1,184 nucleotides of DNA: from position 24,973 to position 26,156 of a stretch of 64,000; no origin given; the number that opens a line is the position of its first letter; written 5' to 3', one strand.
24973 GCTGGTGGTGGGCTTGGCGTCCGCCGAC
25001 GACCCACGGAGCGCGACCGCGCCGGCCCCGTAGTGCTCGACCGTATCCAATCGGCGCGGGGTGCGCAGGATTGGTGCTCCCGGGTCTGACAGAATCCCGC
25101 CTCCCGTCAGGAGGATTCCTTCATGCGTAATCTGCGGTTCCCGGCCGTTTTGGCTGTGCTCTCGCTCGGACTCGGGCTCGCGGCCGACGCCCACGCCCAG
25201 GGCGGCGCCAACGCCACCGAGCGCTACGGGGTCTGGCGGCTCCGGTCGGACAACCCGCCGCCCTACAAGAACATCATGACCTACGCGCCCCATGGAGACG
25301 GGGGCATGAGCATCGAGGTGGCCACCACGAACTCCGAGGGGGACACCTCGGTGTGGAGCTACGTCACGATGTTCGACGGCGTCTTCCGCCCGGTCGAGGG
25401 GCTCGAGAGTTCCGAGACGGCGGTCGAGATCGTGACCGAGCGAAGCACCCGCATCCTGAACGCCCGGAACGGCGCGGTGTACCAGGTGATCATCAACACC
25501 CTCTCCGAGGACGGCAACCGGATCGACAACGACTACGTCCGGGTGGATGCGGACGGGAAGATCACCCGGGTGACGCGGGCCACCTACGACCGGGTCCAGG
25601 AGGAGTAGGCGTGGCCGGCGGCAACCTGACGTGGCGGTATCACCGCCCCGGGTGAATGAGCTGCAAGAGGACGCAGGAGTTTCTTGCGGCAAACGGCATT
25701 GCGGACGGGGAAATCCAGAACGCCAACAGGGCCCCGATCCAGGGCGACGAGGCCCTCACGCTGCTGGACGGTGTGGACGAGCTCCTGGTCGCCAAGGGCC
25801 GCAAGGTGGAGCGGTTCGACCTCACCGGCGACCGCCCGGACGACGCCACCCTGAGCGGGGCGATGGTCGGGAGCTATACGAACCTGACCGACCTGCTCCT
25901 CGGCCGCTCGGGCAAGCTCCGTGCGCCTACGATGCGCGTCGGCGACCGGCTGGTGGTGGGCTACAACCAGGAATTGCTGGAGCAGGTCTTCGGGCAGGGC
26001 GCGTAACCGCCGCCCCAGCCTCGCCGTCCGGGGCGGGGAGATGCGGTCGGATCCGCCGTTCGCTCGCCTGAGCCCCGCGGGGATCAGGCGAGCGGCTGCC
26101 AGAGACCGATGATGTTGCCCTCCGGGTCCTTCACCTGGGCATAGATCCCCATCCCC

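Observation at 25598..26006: Recoded UGA: an ArsC/YffB-like thioredoxin-fold gene that only makes sense as a U-x-x-C selenoprotein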

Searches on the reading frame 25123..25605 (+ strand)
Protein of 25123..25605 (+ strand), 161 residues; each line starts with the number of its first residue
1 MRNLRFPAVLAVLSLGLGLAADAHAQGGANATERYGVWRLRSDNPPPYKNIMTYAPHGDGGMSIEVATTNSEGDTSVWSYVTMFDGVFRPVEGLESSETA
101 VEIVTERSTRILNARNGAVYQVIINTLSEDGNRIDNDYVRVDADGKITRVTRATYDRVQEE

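Call 66: search_protein_families(library=ncbifam, proteins=[window:25123-25605:+], max_evalue=0.01)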
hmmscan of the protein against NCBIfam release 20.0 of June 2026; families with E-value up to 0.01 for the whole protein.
window:25123-25605:+ (161 aa): 0 families

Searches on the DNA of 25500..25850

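Call 11: search_rna_families(source=window, start=25500, end=25850, threshold=evalue, max_evalue=10, show_alignments=3)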
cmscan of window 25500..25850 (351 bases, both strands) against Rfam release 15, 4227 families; matches with E-value up to 10: 3.
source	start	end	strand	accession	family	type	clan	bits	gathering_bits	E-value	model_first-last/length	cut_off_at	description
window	25609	25653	+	RF02496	Atu_At1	Gene; sRNA;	-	25.2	60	0.043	1-108/108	no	Rhizobiales sRNA Atu_At1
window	25565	25605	-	RF01782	ASpks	Gene; antisense;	-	14.3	52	3.7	31-71/75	no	ASpks TB sRNA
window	25542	25600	-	RF03058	sul1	Cis-reg; riboswitch;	-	13.6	36.2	4.6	1-56/56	no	sul1 RNA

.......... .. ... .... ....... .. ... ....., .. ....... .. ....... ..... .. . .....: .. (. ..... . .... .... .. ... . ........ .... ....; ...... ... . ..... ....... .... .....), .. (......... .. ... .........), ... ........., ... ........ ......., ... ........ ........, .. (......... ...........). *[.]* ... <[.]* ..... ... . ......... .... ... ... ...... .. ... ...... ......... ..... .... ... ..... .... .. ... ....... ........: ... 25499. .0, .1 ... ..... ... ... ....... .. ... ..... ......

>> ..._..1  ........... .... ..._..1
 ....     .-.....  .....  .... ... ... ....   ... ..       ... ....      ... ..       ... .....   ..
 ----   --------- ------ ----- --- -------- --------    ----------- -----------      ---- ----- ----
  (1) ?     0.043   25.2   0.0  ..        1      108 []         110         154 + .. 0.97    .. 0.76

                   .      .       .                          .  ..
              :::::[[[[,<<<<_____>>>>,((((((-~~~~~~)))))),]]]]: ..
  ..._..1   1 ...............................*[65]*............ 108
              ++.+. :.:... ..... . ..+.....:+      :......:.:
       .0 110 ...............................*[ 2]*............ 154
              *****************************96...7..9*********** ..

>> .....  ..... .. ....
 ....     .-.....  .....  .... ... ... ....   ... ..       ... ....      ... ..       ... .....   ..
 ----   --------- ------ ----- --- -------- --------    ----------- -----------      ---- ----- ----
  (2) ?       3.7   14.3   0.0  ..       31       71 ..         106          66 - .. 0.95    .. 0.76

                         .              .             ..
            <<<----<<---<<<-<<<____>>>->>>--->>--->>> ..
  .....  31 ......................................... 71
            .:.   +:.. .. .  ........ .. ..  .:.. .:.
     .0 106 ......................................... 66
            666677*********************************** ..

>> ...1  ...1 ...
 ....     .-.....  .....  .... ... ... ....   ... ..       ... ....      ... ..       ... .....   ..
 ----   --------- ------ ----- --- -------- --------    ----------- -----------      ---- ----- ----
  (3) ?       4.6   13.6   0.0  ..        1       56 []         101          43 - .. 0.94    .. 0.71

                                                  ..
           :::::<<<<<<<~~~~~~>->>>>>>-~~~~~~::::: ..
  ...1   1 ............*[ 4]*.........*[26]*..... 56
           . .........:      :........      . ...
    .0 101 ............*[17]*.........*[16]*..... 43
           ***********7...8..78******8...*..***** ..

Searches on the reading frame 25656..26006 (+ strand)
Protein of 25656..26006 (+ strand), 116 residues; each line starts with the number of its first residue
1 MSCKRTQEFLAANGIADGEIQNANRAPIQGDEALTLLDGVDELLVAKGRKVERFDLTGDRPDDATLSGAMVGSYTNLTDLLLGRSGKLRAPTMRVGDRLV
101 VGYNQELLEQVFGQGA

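Call 5: search_protein_families(library=pfam, proteins=[window:25656-26003:+], max_evalue=1)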
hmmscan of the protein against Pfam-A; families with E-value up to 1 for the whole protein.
seq(116 aa): 1 family
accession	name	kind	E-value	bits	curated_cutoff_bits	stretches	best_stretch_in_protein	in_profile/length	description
PF03960.21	ArsC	-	0.014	16.1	24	1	25-109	14-77/79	ArsC family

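Call 24: find_encoding_contigs(protein=window:25656-26006:+, flank=10000, max_places=4)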
Protein window:25656-26006:+ (116 aa): 9 contigs read that carry it; 3 places shown.
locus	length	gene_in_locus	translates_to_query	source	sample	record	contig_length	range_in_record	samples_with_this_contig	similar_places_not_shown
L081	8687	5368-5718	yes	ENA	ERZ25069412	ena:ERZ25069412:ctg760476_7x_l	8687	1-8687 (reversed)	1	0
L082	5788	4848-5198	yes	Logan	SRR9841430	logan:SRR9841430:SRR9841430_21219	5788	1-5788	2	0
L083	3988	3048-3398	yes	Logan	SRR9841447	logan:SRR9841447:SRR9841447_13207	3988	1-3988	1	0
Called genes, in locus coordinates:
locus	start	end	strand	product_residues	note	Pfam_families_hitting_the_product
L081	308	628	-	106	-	-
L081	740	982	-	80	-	PF03869:Arc (weak), PF22513:FitA-like_RHH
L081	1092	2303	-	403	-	PF01011:PQQ (faint), PF13360:PQQ_2, PF13570:Beta-prop_ACSF4 (weak), PF13360:PQQ_2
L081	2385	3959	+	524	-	PF07969:Amidohydro_3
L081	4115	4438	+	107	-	PF05973:Gp49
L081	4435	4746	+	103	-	PF13744:HTH_37 (weak), PF12844:HTH_19 (weak), PF13560:HTH_31, PF01381:HTH_3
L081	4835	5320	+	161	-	-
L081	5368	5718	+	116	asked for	-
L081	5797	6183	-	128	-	PF00903:Glyoxalase, PF22677:Ble-like_N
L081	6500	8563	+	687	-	PF07676:PD40 (faint), PF00930:DPPIV_N (faint), PF26549:Tricorn_N (weak), PF26550:Tricorn_2nd (faint), PF20434:BD-FAE (faint), PF00326:Peptidase_S9, PF07859:Abhydrolase_3 (faint)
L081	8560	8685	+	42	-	?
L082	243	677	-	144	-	PF01850:PIN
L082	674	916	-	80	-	PF03869:Arc (weak), PF22513:FitA-like_RHH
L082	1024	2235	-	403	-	PF01011:PQQ (faint), PF13360:PQQ_2, PF13570:Beta-prop_ACSF4 (weak), PF13360:PQQ_2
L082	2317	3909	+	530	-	PF01979:Amidohydro_1 (faint), PF07969:Amidohydro_3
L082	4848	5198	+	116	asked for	-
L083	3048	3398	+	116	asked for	-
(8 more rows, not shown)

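Call 66: search_protein_families(library=ncbifam, proteins=[window:25656-26003:+], max_evalue=0.01)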
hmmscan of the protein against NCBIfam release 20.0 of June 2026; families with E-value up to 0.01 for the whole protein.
window:25656-26003:+ (116 aa): 2 families
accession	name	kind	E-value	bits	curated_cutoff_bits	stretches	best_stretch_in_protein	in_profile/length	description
NF041106.1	ArsC_rel_Se_1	subfamily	2.7e-25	89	85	1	2-107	12-106/107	ArsC family (seleno)protein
TIGR01617.1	arsC_related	subfamily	0.00028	21.1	75.05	1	2-110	11-114/117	Spx/MgsR family RNA polymerase-binding regulatory protein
